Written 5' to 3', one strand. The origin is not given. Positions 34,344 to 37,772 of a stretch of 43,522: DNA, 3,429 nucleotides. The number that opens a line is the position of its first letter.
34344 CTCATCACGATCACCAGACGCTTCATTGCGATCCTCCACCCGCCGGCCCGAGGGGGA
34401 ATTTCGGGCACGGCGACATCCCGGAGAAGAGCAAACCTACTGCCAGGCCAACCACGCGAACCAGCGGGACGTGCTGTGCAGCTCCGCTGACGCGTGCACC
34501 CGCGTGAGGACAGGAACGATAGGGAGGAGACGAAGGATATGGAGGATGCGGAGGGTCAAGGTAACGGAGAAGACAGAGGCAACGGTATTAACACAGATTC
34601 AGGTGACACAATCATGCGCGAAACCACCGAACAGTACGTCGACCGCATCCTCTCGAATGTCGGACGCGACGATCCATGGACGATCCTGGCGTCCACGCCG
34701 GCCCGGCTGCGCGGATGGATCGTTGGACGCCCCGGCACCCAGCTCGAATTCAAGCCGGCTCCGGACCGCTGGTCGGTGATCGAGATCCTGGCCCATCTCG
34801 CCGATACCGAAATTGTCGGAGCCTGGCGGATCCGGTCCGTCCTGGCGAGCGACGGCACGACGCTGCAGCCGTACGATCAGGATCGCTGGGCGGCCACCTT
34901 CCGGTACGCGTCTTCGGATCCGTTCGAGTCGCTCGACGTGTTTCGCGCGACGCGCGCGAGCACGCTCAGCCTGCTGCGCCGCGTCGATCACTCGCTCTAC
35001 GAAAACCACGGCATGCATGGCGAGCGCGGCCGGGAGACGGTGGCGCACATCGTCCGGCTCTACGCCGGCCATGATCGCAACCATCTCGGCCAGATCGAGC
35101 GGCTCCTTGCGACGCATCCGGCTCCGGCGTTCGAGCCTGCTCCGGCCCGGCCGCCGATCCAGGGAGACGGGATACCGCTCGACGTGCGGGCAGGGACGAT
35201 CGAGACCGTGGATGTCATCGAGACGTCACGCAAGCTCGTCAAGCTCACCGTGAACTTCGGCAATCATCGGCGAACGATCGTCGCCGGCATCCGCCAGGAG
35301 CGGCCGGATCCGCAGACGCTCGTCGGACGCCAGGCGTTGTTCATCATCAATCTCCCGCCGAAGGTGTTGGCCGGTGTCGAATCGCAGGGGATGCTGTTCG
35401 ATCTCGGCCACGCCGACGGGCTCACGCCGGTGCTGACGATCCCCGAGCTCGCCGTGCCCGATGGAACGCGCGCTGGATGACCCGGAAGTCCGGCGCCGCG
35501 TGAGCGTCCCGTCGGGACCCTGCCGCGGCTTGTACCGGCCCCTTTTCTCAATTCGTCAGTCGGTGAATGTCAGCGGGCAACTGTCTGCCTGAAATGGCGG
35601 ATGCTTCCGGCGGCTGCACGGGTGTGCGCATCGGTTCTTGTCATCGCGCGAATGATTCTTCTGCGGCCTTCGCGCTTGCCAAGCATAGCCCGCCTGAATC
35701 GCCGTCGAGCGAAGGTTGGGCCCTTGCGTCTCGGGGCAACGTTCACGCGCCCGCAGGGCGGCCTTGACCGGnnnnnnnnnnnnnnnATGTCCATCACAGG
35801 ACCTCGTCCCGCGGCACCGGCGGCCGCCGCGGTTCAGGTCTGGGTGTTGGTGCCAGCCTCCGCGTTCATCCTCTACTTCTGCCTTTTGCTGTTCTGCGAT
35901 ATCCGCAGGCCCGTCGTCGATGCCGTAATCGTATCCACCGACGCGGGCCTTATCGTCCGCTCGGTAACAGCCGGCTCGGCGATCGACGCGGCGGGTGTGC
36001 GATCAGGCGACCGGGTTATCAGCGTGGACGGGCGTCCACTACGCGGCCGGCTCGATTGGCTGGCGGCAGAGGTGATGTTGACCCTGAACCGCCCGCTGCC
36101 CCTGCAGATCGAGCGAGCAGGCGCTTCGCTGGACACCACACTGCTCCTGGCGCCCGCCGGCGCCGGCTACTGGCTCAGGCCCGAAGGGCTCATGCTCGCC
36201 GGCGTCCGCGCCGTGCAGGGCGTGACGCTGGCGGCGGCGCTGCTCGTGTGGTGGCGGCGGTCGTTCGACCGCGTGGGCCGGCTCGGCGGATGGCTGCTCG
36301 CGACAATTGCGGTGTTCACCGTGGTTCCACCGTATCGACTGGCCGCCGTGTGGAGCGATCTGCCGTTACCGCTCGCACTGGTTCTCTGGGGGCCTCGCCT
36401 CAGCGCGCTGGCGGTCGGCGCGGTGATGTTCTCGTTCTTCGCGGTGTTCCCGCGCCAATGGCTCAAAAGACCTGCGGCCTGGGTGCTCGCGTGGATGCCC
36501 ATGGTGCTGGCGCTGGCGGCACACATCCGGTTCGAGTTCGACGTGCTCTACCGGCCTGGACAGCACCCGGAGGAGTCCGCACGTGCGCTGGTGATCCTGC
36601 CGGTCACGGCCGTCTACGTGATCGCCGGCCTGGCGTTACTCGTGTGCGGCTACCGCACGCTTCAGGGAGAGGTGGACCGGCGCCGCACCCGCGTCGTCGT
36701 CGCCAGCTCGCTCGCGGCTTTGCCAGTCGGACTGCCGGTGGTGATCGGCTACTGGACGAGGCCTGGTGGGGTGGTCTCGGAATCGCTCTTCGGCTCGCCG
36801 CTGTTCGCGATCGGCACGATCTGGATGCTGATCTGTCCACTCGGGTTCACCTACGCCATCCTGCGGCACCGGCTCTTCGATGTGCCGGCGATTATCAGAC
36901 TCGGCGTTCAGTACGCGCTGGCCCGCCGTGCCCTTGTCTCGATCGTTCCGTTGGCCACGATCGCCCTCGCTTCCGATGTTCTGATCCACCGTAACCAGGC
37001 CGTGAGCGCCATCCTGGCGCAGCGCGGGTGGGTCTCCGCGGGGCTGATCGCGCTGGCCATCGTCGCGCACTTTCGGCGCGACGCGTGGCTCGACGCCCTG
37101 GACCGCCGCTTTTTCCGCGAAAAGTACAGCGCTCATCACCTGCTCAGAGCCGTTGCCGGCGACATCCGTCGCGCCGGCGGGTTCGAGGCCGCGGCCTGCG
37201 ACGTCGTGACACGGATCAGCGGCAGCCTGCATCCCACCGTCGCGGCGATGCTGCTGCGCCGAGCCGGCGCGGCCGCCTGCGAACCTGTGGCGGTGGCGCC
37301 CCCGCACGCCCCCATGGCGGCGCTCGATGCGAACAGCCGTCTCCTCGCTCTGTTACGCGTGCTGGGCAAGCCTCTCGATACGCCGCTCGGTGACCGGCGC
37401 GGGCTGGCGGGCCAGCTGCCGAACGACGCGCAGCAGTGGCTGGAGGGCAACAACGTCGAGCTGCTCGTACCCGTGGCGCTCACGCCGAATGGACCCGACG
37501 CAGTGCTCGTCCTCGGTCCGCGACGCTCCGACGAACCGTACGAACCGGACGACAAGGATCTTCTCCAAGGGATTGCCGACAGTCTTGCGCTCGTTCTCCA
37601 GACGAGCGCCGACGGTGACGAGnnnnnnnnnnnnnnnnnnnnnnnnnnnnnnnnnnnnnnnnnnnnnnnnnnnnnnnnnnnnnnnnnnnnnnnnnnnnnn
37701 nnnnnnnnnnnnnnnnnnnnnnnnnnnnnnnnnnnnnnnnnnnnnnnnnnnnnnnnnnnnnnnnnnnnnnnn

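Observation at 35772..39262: Sensor Ser/Thr kinase with inverted domain order (PDZ, multi-TM, GAF, Zn-ribbon, then kinase at the C-terminus), translationally coupled to an ECF sigma factor.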

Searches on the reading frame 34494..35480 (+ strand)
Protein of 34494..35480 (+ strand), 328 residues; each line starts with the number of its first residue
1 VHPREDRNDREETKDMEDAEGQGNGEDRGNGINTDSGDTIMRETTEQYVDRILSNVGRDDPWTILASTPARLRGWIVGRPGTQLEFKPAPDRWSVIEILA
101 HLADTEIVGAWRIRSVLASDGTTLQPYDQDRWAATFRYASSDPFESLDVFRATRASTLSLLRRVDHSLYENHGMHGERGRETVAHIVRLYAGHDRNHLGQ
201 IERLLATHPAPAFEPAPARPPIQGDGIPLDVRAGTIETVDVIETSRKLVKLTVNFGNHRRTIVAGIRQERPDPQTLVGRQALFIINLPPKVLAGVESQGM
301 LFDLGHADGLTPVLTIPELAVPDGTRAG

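Call 3: search_protein_families(library=pfam, proteins=[window:34494-35480:+], max_evalue=0.1)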
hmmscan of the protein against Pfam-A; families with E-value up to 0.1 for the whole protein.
window:34494-35480:+ (328 aa): 3 families
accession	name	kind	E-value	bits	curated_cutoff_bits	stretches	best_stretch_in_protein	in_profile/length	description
PF12867.12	DinB_2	-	1.4e-17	64.8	24.8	1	66-201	3-128/128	DinB superfamily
PF01588.26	tRNA_bind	-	4.2e-16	59.3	27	1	231-325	1-95/96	Putative tRNA binding domain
PF04978.18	MST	-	0.012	16.6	27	1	77-203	18-142/149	Mycothiol-S-transferase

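Call 4: search_protein_families(library=ncbifam, proteins=[window:34494-35480:+], max_evalue=0.1)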
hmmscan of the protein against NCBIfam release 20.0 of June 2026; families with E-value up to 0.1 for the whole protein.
window:34494-35480:+ (328 aa): 11 families
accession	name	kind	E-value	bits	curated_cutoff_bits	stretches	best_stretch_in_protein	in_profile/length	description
TIGR00399.1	metG_C_term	equivalog_domain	4.6e-18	65.4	116.65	1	229-310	42-122/139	methionine--tRNA ligase subunit beta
NF001100.0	PRK00133.1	equivalog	4.1e-17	62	587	1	229-315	579-664/676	methionine--tRNA ligase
NF008900.0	PRK12267.1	equivalog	1.6e-15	56.7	598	1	229-315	551-636/648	methionine--tRNA ligase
NF009807.1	PRK13291.1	equivalog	2.8e-15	56.5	160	1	63-206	24-168/172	YfiT family bacillithiol transferase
NF007496.0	PRK10089.1-5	equivalog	2.2e-10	40.7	171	1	226-326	7-107/109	chaperone CsaA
NF007495.0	PRK10089.1-4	equivalog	1.6e-09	38.2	117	1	229-326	13-111/113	tRNA-binding protein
NF007493.0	PRK10089.1-2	equivalog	7.7e-07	29.2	160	1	229-326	12-110/112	tRNA-binding protein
NF007494.0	PRK10089.1-3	equivalog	5.3e-06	26.4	109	1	229-325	12-109/112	tRNA-binding protein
TIGR02222.1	chap_CsaA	subfamily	9.2e-06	25.6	119.65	1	229-326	7-105/107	export-related chaperone CsaA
NF007492.0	PRK10089.1-1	equivalog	3.3e-05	23.8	150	1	229-326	12-108/110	tRNA-binding protein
NF045760.1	YtpR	equivalog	0.062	13.1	100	0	234-301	86-155/185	YtpR family tRNA-binding protein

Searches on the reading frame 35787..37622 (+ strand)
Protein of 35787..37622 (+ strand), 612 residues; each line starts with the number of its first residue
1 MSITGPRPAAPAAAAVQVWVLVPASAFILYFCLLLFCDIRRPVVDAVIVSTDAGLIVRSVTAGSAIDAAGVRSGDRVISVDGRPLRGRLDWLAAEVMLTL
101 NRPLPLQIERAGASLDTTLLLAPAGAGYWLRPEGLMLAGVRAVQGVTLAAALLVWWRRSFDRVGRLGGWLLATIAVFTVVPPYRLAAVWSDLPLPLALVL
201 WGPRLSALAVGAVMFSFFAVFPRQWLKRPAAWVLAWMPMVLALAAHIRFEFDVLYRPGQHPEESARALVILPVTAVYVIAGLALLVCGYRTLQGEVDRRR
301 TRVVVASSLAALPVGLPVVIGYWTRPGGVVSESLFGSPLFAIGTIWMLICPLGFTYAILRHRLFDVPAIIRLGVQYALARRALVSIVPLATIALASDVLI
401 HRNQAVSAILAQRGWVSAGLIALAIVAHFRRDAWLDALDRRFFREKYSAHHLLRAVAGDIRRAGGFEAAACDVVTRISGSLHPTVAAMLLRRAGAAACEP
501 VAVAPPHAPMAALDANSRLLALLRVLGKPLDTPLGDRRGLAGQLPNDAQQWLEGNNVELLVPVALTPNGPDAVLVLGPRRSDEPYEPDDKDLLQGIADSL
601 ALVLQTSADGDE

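Call 34: find_related_loci(query=A4, collection=genome_contigs, flank=6000)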
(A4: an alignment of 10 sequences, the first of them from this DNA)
Query A4 (612 aa) in genome_contigs; peptide patterns used: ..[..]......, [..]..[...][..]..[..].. (x = any residue, [..] = any of these).
402 stretches matched a pattern; 319 encode a relative of the query (tblastn E <= 1e-3); the best 80 are kept; 80 distinct loci.
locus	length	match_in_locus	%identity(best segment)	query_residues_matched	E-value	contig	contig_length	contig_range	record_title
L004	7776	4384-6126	44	19-599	5e-138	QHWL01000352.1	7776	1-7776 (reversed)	MAG: Acidobacteria bacterium isolate gp6 AA44 14_1009_16_30cm_scaffold_75913_curated, whole genome shotgun sequence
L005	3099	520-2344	70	1-612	0e+0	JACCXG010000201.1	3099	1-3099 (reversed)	MAG: Acidobacteria bacterium isolate MGR_bin172 SD2897-2912_k127_6098310, whole genome shotgun sequence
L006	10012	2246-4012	43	19-605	8e-134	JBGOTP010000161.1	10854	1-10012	MAG: Vicinamibacteria bacterium isolate OBJ_0618_7090110_16 k141_1824938_length_10854_cov_83.8593, whole genome shotgun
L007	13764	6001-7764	45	19-605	2e-133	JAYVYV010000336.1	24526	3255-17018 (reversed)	MAG: Acidobacteriota bacterium isolate GL86_DN_metabat_16_sub GL86_DN_metabat_16_sub_335, whole genome shotgun sequence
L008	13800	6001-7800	44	11-608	1e-130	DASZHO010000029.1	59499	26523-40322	MAG TPA_asm: Vicinamibacterales bacterium isolate SMAG_U6578 k141_7615204, whole genome shotgun sequence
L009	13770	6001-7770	42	19-610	2e-122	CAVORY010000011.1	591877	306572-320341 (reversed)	MAG: uncultured Acidobacteriota bacterium isolate MFD00032.bin.2.43 genome assembly, contig: contig_5755, whole genome s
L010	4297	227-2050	41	2-608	4e-124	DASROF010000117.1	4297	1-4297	MAG TPA_asm: Vicinamibacterales bacterium isolate SMAG_U10261 k141_1490361, whole genome shotgun sequence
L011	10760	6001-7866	40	17-606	3e-121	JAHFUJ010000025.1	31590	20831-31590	MAG: Acidobacteria bacterium isolate nzgw77 NODE_1683_length_31591_cov_10.644709, whole genome shotgun sequence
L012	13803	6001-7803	41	20-612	8e-118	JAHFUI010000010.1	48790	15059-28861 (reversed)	MAG: Acidobacteria bacterium isolate nzgw76 NODE_419_length_48791_cov_7.921183, whole genome shotgun sequence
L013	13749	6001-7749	41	19-603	4e-116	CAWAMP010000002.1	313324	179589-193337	MAG: uncultured Acidobacteriota bacterium isolate MFD02979.bin.1.171 genome assembly, contig: contig_100249, whole genom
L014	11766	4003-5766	42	20-606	2e-114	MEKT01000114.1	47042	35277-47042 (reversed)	MAG: Acidobacteria bacterium RIFCSPLOWO2_02_FULL_65_29 rifcsplowo2_02_scaffold_2865, whole genome shotgun sequence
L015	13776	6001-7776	40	10-600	3e-113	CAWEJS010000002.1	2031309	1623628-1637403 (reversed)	MAG: uncultured Acidobacteriota bacterium isolate MFD05942.bin.1.7 genome assembly, contig: contig_756, whole genome sho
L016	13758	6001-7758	40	19-608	3e-112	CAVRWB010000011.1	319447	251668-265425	MAG: uncultured Acidobacteriota bacterium isolate MFD02159.bin.2.26 genome assembly, contig: contig_39967, whole genome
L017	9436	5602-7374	40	19-610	2e-109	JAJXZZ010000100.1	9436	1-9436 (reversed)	MAG: Acidobacteria bacterium isolate BP8.bin110 NODE_12280_length_9436_cov_1.923515, whole genome shotgun sequence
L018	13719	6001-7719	37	17-602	1e-107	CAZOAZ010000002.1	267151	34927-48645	MAG TPA_asm: uncultured Bifidobacterium sp. isolate SRP237561_co1_82 genome assembly, contig: NODE_33_length_267151_cov_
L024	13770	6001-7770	39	19-611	3e-101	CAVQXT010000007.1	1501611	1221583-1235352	MAG: uncultured Acidobacteriota bacterium isolate MFD05942.bin.1.436 genome assembly, contig: contig_9791, whole genome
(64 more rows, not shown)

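Call 37: predict_structure(alignment_id=A3)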
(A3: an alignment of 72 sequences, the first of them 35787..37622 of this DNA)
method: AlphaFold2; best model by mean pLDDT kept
length: 612 residues; sequences in the alignment: 72
mean_pLDDT: 86.3   pTM: 0.73
mean pLDDT of the five models: 86.3, 85.3, 84.1, 83.7, 83.1
residues with pLDDT >= 90: 361; 70-90: 184; 50-70: 52; < 50: 15
segments of 3 or more residues with pLDDT < 50: 1-3, 363-369
pLDDT, mean of each block of 10 residues (from residue 1): 49 75 96 97 86 90 92 95 90 93 95 95 92 90 93 91 94 95 95 96 97 97 95 98 95 84 82 97 97 86 92 92 81 79 85 81 50 56 61 74 77 78 78 63 56 80 90 93 95 93 95 94 93 79 89 95 91 95 84 93 83 44
secondary structure, 60 per line:
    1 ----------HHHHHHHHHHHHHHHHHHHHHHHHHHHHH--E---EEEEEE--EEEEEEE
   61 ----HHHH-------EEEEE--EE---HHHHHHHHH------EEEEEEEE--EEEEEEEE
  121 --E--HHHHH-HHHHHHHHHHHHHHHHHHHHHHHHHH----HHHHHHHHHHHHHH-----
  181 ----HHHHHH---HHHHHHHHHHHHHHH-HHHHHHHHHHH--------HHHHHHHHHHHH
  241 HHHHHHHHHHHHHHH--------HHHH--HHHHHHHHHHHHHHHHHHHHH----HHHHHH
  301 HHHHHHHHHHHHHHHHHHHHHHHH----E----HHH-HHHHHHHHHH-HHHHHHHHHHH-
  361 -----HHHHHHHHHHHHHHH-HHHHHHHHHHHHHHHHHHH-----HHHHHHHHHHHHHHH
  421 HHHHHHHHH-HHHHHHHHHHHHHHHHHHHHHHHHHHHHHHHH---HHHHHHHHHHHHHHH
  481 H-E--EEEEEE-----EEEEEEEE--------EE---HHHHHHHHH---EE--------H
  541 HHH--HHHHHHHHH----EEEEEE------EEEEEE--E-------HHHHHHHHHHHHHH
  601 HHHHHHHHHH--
elements in order: H11-39 E46-51 E54-60 H65-68 E76-80 H88-96 E103-110 E113-120 H126-130 H132-157 H162-175 H185-190 H194-208 H210-220 H229-255 H264-267 H270-290 H295-324 H338-347 H349-359 H366-380 H382-400 H406-429 H431-462 H466-481 E486-491 E497-504 H518-526 H540-543 H546-554 E559-564 E571-576 H587-610

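Call 39: search_protein_families(library=pfam, proteins=[L024:9476-10243:+, L013:9480-10139:+], max_evalue=1)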
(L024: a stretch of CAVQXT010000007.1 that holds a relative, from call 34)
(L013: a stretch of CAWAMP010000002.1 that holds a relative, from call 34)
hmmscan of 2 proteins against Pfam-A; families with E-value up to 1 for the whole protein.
L024:9476-10243:+ (256 aa): 2 families
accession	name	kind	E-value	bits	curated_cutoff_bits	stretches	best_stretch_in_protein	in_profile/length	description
PF11023.14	DUF2614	-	0.12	13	21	1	4-35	67-98/111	Zinc-ribbon containing domain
PF06827.20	zf-FPG_IleRS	-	0.13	12.6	21.3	1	7-26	4-27/30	Zinc finger found in FPG and IleRS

L013:9480-10139:+ (220 aa): 5 families
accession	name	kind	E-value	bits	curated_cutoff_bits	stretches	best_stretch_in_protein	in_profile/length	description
PF18912.6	DZR_2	-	0.012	15.9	27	1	6-29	9-30/56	Double zinc ribbon domain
PF21349.2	RUBY_RBDX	-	0.048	13.5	26.5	1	6-26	2-22/30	Rubrerythrin, rubredoxin-like domain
PF16503.10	zn-ribbon_14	-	0.06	13.3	34.9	1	6-28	2-20/32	Zinc-ribbon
PF12647.12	RNHCP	-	0.12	12.8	24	1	6-39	5-42/90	RNHCP domain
PF02132.21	RecR_ZnF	-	0.54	10.6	22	0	6-24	3-17/21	RecR, Cys4-zinc finger domain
